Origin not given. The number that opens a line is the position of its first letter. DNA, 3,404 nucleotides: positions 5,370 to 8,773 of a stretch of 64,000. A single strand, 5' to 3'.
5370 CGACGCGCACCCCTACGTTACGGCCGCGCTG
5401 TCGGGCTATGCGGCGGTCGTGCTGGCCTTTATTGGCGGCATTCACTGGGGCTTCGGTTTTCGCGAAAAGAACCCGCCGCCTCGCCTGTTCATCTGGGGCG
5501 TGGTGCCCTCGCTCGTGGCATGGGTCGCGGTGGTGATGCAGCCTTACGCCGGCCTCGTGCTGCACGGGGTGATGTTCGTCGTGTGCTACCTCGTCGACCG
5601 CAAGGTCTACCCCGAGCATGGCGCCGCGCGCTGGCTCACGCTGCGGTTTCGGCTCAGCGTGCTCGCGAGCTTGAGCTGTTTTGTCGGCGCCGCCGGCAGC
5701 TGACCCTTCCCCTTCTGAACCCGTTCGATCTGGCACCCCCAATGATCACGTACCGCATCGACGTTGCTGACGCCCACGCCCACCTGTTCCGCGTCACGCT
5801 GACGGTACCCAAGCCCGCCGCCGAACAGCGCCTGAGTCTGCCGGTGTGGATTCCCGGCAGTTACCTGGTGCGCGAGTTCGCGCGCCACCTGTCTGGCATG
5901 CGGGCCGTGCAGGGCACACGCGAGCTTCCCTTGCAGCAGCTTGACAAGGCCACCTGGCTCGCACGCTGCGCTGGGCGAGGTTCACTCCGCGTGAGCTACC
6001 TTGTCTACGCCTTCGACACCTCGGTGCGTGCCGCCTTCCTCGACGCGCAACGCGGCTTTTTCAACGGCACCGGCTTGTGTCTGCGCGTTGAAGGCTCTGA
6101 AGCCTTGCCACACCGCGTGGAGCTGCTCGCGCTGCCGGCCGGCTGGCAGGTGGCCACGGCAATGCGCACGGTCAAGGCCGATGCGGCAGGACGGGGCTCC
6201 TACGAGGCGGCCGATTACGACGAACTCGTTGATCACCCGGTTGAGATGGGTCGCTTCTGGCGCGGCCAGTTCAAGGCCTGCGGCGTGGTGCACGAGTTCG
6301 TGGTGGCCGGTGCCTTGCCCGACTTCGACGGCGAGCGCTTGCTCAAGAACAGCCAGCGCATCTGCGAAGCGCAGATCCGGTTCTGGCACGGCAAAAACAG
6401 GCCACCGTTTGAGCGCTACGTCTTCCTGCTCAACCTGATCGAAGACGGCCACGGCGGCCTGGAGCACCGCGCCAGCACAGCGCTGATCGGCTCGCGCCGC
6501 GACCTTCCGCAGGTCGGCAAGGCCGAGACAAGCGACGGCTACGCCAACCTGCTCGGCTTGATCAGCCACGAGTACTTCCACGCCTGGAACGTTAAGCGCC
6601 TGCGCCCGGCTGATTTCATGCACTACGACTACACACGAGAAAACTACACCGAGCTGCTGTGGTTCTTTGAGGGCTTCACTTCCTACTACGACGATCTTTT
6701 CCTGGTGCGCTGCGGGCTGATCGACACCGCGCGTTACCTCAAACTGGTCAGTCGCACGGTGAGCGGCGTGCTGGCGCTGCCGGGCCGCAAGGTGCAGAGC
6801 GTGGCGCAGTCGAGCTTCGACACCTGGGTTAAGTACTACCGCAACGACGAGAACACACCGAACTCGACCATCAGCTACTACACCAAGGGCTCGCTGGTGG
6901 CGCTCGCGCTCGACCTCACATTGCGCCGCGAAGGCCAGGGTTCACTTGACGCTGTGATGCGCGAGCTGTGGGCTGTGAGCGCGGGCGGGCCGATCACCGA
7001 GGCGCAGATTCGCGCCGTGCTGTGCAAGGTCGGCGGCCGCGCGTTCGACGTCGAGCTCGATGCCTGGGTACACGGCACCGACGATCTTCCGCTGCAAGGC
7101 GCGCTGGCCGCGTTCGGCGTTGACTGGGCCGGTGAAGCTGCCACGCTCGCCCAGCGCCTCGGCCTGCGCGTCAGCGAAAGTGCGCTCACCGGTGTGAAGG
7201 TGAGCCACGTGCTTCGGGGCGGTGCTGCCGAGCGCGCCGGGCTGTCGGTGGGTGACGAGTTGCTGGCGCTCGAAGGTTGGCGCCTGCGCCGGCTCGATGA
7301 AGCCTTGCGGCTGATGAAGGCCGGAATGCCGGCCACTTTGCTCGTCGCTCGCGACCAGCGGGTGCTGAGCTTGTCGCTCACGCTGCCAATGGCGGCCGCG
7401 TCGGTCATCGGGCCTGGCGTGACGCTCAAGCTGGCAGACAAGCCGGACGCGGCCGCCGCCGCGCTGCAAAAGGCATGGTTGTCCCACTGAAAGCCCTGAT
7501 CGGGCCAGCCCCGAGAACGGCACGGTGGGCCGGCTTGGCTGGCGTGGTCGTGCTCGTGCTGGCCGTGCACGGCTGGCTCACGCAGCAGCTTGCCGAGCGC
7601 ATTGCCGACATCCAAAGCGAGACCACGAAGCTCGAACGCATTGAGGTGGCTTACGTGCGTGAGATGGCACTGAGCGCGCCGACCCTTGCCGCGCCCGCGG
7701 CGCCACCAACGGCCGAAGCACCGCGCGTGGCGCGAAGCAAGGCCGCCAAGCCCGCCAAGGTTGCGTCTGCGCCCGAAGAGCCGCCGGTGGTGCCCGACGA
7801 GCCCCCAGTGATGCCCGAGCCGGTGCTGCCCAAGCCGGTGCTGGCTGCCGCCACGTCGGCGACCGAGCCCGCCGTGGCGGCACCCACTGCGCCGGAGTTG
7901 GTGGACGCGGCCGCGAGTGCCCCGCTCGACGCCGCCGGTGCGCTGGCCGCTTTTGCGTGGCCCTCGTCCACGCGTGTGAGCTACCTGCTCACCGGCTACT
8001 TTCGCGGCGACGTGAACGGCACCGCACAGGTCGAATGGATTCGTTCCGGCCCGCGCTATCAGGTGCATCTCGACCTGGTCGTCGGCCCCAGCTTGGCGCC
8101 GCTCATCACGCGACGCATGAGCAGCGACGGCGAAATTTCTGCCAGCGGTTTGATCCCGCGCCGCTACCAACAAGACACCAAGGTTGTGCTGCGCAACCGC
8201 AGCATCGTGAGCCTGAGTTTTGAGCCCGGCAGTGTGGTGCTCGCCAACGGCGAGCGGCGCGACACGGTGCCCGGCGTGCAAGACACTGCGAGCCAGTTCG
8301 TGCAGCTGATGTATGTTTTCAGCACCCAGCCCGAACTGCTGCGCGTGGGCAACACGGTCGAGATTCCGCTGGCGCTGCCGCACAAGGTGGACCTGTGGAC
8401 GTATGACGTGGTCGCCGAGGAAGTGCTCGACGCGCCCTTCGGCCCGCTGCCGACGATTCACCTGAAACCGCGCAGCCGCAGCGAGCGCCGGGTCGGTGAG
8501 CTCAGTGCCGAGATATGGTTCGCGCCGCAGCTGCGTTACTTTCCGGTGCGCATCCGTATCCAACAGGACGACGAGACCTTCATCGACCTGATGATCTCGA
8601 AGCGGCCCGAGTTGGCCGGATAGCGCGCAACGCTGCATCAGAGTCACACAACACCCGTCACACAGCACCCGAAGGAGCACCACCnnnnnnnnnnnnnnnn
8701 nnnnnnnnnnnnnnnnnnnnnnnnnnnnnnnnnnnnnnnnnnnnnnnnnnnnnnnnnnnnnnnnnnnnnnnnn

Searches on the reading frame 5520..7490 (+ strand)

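Call 55: search_protein_families(library=pfam, proteins=[window:5520-7490:+], max_evalue=0.001)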
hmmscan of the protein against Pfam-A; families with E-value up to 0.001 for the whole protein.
window:5520-7490:+ (656 aa): 5 families
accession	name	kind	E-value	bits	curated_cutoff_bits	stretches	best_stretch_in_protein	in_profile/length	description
PF17899.6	Peptidase_M61_N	-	1.6e-55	188.1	23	1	77-245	1-168/168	Peptidase M61 N-terminal domain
PF05299.18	Peptidase_M61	-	6.7e-49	165.6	22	1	344-460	2-118/118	M61 glycyl aminopeptidase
PF00595.29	PDZ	-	4.8e-07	30.5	23.2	1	545-592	10-60/81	PDZ domain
PF17820.7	PDZ_6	-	3.3e-06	27.2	27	1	561-611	2-54/54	PDZ domain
PF13180.12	PDZ_2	-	4.8e-05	24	27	1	547-622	3-80/80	PDZ domain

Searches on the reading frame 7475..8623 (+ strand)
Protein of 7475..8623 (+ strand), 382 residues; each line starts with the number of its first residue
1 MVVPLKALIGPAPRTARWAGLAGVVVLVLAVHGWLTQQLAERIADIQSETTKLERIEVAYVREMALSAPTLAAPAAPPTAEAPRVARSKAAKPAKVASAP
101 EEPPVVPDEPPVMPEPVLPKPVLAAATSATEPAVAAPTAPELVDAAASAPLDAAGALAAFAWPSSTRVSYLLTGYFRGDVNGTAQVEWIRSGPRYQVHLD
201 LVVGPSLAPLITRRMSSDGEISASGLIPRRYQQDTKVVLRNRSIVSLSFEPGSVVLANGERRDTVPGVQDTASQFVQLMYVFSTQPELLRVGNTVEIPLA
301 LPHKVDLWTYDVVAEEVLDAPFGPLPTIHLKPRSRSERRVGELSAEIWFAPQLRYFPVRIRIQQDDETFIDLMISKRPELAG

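Call 55: search_protein_families(library=pfam, proteins=[window:7475-8623:+], max_evalue=0.001)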
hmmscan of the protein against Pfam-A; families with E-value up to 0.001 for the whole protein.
window:7475-8623:+ (382 aa): 1 family
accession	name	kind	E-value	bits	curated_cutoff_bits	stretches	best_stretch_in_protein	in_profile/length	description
PF11306.15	DUF3108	-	6.9e-14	52.6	26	1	173-366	5-201/209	Protein of unknown function (DUF3108)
